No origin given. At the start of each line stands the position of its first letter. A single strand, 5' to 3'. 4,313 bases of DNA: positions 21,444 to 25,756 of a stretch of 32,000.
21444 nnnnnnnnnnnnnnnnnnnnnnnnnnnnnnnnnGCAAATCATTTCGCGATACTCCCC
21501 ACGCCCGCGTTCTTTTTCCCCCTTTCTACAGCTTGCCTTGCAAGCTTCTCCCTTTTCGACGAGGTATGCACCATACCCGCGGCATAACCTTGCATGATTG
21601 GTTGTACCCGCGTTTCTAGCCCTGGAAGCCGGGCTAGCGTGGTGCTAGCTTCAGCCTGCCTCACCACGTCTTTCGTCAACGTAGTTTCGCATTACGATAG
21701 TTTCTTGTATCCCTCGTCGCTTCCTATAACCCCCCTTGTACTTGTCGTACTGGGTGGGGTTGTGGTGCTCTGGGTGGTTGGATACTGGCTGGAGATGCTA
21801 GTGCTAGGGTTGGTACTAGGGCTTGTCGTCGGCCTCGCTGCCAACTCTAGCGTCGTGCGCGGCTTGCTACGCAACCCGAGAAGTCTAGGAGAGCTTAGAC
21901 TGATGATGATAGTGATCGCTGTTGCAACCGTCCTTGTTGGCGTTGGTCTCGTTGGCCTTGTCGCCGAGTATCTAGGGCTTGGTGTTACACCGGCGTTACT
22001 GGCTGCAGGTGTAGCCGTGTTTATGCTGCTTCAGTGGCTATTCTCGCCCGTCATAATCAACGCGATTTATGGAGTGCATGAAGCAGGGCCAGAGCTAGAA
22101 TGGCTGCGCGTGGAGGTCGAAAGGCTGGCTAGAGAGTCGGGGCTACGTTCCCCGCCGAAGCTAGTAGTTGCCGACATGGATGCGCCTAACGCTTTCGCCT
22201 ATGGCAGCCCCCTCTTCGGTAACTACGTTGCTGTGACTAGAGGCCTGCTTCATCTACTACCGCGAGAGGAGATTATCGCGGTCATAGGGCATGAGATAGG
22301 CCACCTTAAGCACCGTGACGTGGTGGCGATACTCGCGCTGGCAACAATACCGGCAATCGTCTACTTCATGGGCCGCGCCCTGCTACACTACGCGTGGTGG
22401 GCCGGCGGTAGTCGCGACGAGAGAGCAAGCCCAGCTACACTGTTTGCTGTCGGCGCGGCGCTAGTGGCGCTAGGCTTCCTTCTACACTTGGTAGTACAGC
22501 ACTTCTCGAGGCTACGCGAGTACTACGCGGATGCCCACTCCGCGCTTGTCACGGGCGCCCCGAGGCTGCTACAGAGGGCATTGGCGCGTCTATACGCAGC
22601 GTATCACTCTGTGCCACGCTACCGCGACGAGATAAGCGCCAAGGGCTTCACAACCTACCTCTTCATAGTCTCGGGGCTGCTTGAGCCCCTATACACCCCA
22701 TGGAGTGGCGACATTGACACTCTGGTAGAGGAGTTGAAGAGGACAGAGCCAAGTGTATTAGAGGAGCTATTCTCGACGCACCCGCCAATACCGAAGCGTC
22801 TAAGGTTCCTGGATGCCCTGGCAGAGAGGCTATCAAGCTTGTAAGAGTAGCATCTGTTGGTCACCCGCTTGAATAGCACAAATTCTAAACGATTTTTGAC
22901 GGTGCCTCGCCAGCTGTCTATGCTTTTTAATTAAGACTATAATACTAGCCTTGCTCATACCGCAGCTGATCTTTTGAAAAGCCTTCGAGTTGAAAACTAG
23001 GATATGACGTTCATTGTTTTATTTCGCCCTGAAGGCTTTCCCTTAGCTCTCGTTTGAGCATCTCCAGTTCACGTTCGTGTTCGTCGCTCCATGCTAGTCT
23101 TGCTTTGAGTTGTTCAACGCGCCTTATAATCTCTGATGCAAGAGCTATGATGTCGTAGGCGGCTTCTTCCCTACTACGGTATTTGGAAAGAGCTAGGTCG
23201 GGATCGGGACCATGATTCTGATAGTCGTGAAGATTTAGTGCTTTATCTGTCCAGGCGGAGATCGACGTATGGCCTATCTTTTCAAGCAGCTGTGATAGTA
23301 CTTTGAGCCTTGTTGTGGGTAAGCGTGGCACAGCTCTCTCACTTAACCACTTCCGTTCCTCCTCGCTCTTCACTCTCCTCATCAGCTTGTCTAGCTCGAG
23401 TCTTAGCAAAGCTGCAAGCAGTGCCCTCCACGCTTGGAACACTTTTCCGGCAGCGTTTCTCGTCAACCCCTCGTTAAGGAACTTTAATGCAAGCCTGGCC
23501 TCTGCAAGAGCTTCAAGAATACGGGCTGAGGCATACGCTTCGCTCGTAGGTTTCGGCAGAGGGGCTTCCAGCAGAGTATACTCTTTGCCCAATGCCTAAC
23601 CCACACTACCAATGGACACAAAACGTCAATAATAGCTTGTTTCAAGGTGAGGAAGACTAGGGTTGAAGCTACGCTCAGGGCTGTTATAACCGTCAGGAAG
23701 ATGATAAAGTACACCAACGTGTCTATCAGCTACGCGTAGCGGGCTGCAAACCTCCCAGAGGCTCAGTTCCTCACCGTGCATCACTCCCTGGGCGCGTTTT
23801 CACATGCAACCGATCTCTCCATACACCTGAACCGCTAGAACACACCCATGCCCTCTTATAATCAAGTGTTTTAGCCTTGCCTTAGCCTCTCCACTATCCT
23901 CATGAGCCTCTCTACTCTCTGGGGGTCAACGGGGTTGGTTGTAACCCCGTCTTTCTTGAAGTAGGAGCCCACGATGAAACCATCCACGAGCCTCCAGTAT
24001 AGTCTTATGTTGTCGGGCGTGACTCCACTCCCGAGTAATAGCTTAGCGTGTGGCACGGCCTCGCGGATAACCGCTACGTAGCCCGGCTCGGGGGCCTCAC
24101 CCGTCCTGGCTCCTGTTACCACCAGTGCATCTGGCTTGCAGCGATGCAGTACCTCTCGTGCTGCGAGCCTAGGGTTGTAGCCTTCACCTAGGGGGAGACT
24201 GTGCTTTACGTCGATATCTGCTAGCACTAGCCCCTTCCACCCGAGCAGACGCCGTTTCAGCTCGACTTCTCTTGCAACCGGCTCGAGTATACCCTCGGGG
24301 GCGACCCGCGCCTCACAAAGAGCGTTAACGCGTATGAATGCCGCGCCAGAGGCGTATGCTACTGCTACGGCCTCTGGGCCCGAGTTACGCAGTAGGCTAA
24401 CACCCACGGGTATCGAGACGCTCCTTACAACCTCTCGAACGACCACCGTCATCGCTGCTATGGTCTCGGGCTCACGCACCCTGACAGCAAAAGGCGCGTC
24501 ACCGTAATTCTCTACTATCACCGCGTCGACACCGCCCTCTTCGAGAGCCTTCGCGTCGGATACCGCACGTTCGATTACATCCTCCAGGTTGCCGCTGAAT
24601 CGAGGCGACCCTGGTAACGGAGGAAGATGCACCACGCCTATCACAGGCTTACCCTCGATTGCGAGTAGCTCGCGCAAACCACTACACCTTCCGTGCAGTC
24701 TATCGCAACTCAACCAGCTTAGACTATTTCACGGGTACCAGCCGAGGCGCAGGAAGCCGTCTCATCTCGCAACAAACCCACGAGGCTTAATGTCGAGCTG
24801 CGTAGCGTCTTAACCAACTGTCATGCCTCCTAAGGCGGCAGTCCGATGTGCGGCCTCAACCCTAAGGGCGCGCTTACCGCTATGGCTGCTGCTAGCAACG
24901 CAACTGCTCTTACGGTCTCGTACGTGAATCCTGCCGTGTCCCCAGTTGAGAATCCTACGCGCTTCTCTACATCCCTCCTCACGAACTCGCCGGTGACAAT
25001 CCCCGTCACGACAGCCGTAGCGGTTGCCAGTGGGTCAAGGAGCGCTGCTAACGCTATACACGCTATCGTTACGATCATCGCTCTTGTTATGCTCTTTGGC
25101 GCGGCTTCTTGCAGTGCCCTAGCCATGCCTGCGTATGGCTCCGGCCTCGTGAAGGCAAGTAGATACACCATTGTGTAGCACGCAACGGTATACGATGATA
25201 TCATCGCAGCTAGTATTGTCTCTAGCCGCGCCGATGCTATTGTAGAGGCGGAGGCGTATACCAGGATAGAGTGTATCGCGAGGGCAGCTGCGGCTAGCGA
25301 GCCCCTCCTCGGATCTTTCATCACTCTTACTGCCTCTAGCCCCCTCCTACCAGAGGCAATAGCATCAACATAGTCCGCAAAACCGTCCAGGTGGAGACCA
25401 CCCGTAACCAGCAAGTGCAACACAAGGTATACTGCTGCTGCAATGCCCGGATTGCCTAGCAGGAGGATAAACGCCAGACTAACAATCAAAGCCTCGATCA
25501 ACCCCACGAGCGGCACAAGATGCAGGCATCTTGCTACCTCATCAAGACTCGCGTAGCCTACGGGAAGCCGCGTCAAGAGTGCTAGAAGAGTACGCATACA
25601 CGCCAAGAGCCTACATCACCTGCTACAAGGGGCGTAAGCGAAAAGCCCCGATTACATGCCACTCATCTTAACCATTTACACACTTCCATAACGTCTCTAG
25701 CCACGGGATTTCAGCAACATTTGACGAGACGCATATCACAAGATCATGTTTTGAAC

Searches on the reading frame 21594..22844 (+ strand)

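Call 20: search_protein_families(library=pfam, proteins=[window:21594-22844:+], max_evalue=0.0001)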
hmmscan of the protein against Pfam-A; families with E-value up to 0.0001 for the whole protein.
window:21594-22844:+ (416 aa): 1 family
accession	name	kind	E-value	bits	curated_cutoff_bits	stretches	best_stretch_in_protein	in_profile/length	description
PF01435.24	Peptidase_M48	-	5.3e-36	124.6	20.3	1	169-409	5-185/186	Peptidase family M48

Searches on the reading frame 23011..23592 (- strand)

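Call 41: search_protein_families(library=pfam, proteins=[window:23011-23592:-], max_evalue=0.001)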
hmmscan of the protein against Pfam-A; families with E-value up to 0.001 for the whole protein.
window:23011-23592:- (193 aa): 1 family
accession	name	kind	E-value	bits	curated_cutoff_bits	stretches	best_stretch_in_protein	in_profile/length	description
PF05942.16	PaREP1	-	4.1e-29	101.3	24.4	1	23-149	1-115/115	Archaeal PaREP1/PaREP8 family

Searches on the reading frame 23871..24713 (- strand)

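Call 41: search_protein_families(library=pfam, proteins=[window:23871-24713:-], max_evalue=0.001)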
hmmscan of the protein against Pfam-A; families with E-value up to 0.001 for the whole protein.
window:23871-24713:- (280 aa): 1 family
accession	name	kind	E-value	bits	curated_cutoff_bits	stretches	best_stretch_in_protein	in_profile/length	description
PF03437.21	BtpA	-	1e-85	287.7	30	1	22-275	3-253/254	BtpA family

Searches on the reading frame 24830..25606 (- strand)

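Call 41: search_protein_families(library=pfam, proteins=[window:24830-25606:-], max_evalue=0.001)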
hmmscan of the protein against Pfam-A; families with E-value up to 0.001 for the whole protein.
window:24830-25606:- (258 aa): 1 family
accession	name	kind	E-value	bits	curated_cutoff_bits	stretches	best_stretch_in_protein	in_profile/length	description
PF02654.20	CobS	-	3e-36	126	23.2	1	8-238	2-207/207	Cobalamin-5-phosphate synthase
